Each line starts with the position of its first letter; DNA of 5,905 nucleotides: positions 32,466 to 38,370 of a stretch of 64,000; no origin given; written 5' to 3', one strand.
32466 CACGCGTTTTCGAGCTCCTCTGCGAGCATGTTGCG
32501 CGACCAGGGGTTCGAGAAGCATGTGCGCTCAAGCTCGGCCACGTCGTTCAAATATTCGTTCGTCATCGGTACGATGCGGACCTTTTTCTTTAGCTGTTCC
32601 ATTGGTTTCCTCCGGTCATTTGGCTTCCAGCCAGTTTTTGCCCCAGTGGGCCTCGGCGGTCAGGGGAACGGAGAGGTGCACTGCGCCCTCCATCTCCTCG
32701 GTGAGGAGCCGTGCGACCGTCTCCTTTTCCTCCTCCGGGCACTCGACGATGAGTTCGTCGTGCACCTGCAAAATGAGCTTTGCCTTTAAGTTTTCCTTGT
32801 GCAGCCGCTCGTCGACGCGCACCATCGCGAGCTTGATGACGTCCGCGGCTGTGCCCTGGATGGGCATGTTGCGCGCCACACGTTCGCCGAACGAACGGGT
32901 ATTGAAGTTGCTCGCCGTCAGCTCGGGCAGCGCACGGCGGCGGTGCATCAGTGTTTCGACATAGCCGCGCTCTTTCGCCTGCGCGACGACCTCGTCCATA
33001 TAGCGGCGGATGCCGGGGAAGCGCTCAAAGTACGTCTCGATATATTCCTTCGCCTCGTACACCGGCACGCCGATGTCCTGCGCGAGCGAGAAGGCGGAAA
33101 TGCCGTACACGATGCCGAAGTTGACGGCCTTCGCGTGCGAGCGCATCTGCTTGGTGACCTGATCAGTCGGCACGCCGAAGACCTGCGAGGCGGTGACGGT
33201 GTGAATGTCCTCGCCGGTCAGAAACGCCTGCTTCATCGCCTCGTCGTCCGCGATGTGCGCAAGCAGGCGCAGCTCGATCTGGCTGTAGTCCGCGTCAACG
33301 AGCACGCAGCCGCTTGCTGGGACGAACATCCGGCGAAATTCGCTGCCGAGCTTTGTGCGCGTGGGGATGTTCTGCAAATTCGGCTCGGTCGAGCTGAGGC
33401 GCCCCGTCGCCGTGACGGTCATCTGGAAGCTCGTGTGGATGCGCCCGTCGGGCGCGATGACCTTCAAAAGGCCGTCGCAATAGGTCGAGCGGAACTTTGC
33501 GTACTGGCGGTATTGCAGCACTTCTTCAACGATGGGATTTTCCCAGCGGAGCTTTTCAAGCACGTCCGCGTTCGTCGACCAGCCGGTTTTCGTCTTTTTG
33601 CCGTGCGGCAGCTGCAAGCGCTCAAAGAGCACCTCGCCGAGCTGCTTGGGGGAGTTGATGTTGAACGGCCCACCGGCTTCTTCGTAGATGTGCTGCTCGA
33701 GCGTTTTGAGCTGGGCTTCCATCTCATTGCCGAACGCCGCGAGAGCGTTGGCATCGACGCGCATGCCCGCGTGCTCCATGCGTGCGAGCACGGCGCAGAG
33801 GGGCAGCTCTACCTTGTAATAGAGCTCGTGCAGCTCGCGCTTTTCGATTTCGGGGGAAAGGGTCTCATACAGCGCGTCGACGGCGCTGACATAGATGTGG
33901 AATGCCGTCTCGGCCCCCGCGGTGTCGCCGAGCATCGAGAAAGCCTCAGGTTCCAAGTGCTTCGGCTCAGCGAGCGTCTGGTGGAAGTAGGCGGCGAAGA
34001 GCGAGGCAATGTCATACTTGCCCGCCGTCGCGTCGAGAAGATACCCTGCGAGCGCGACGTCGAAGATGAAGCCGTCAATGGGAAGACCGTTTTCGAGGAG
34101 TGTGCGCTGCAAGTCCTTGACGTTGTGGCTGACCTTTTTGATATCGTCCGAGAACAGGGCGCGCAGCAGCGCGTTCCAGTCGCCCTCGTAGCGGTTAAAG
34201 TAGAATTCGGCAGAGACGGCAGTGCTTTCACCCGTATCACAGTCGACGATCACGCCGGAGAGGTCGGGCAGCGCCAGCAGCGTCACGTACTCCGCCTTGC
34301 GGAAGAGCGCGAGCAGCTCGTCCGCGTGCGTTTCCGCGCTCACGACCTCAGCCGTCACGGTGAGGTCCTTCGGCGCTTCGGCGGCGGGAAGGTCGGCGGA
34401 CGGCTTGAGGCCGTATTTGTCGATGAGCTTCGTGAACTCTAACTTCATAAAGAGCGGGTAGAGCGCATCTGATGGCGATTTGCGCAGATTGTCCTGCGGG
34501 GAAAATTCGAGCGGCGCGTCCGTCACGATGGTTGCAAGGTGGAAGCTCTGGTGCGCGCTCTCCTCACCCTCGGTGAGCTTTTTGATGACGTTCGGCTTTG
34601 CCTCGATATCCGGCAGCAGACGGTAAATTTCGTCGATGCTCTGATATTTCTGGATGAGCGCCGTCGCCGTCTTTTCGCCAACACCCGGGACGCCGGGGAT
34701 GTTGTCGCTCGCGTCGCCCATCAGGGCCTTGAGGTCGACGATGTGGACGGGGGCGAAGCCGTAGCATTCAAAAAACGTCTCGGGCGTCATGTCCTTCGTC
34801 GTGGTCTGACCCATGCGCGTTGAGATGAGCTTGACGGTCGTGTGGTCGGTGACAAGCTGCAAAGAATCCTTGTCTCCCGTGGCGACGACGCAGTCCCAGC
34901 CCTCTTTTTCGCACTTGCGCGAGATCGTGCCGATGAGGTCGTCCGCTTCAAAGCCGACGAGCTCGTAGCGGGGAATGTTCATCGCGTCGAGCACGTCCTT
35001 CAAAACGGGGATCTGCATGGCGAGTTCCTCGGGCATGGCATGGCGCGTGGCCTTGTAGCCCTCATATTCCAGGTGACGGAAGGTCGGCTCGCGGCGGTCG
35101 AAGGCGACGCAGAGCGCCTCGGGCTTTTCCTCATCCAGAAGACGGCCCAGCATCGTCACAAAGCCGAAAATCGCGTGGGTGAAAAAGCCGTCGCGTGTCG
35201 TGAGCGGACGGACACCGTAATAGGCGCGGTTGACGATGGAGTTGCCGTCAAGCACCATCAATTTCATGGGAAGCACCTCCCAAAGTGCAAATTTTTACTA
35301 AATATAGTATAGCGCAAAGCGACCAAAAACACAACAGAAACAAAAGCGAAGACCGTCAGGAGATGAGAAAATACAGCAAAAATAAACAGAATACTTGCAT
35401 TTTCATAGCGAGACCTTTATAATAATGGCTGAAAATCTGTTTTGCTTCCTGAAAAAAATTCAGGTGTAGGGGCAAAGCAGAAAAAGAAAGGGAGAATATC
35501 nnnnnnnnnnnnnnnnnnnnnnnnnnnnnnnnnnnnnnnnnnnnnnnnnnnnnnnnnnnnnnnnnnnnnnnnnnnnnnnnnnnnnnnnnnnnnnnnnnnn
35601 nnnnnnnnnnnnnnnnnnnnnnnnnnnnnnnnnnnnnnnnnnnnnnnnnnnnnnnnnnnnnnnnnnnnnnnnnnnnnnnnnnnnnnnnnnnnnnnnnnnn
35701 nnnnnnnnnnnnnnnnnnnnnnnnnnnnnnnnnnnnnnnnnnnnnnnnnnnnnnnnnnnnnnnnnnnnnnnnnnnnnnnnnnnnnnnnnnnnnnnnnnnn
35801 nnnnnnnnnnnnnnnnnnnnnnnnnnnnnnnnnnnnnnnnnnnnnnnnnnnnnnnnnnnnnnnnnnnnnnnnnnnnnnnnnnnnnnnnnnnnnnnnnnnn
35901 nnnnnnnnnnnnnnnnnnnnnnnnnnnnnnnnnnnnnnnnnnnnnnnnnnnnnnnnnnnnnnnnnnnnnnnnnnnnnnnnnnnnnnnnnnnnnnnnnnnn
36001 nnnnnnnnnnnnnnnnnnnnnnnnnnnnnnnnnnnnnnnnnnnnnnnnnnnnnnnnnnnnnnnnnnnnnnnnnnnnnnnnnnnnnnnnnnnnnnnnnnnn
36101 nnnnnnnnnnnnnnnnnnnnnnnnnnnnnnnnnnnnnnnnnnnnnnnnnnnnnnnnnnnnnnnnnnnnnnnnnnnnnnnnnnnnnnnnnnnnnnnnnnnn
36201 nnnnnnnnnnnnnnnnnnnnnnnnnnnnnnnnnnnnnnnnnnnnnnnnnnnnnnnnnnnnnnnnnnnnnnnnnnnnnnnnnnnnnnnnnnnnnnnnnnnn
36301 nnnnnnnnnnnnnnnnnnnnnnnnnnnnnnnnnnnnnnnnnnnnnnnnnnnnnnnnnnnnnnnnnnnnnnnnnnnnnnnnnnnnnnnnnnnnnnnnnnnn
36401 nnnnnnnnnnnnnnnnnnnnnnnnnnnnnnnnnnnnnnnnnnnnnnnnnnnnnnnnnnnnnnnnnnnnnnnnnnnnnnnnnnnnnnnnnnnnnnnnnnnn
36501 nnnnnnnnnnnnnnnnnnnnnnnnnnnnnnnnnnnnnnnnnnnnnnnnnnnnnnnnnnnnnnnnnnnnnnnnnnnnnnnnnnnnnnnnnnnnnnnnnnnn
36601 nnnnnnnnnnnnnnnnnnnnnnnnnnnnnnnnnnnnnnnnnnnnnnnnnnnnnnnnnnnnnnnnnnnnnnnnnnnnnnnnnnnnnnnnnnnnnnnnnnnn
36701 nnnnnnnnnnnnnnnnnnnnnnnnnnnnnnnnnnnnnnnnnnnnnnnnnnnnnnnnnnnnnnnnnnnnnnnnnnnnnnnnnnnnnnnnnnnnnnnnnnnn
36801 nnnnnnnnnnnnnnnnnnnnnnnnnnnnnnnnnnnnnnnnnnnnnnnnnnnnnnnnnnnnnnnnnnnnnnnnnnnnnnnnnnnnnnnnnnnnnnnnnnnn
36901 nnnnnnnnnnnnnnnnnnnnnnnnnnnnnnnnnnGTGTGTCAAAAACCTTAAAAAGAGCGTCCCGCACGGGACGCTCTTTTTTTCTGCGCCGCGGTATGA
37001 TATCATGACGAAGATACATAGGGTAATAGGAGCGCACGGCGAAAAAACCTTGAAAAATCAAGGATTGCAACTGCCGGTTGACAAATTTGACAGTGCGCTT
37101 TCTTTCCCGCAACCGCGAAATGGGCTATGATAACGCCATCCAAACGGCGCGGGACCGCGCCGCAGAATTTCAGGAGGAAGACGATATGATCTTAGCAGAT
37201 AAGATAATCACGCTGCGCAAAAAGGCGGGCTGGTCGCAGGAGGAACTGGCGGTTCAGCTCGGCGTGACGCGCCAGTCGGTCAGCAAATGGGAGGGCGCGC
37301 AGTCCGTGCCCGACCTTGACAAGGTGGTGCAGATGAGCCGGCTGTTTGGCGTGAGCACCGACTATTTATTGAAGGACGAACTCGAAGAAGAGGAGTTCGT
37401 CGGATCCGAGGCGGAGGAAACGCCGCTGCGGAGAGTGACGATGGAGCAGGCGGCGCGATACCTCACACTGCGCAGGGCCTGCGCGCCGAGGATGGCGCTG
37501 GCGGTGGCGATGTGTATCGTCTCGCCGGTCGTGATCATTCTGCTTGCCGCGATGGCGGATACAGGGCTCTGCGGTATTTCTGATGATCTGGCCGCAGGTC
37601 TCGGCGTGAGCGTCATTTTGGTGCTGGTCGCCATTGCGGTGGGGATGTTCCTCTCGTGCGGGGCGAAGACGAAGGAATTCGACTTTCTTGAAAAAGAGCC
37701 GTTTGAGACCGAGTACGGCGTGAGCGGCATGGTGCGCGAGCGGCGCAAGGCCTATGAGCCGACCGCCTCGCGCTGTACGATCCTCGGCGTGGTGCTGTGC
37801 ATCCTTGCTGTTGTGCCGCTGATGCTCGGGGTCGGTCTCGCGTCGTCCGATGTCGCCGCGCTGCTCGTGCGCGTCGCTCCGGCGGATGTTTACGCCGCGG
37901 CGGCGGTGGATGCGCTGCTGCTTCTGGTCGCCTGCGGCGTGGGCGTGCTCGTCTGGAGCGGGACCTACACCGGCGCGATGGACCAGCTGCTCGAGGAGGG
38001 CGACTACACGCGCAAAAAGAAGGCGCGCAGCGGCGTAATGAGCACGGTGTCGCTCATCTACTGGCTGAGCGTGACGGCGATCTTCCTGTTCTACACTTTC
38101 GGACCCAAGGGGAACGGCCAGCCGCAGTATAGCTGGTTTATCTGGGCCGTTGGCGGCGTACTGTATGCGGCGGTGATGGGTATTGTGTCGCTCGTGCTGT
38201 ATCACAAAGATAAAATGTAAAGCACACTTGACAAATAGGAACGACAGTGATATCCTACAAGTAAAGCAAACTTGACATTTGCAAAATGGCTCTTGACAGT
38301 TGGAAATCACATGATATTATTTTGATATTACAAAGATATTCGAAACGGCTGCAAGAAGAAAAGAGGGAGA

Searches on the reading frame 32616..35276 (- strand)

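Call 13: search_protein_families(library=pfam, proteins=[window:32616-35276:-])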
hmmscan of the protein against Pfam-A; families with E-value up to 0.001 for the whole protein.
window:32616-35276:- (886 aa): 4 families
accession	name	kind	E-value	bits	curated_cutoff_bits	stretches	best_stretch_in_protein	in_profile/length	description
PF00476.26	DNA_pol_A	-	9.1e-166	551.9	34.3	1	511-884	3-381/381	DNA polymerase family A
PF02739.22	5_3_exonuc_N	-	2e-55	187.4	34.3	1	5-173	1-164/164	5'-3' exonuclease, N-terminal resolvase-like domain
PF01367.25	5_3_exonuc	-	5.4e-29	101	40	1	175-267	2-93/97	5'-3' exonuclease, C-terminal SAM fold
PF22619.2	DNA_polI_exo1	-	6.4e-06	26.5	27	1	369-430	39-100/140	DNA polymerase I, ribonuclease H-like domain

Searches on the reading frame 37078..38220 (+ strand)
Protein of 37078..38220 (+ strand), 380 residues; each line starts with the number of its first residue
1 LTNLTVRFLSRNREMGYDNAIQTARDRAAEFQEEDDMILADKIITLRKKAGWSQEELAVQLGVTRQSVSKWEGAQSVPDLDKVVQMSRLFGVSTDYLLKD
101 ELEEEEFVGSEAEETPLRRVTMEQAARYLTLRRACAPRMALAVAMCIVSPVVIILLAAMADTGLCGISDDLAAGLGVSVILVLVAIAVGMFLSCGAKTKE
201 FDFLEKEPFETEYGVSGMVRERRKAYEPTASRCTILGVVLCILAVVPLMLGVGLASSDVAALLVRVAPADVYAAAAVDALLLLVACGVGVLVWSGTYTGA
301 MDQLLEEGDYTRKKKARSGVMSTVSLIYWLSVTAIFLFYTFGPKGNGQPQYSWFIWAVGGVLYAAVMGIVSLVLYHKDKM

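Call 14: search_protein_families(library=pfam, proteins=[window:37078-38220:+])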
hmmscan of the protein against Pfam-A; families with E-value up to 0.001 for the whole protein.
window:37078-38220:+ (380 aa): 7 families
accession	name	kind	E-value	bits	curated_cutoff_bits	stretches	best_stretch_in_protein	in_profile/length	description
PF01381.28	HTH_3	-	2.2e-15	56.8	23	1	45-97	3-55/55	Helix-turn-helix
PF13560.12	HTH_31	-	1.2e-10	41.9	27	1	45-95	8-59/64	Helix-turn-helix domain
PF12844.13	HTH_19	-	7.5e-10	39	30.2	1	46-100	7-61/64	Helix-turn-helix domain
PF07022.19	Phage_CI_repr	-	1.3e-05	25.9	22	1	53-98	13-58/65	Bacteriophage CI repressor helix-turn-helix domain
PF14549.12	P22_Cro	-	0.00041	20.5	30.2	1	53-82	11-38/60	DNA-binding transcriptional regulator Cro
PF13384.12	HTH_23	-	0.00048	20.3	24.6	0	43-71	10-37/50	Homeodomain-like domain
PF04545.22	Sigma70_r4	-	0.00092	19.1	24.1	0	42-70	11-39/50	Sigma-70, region 4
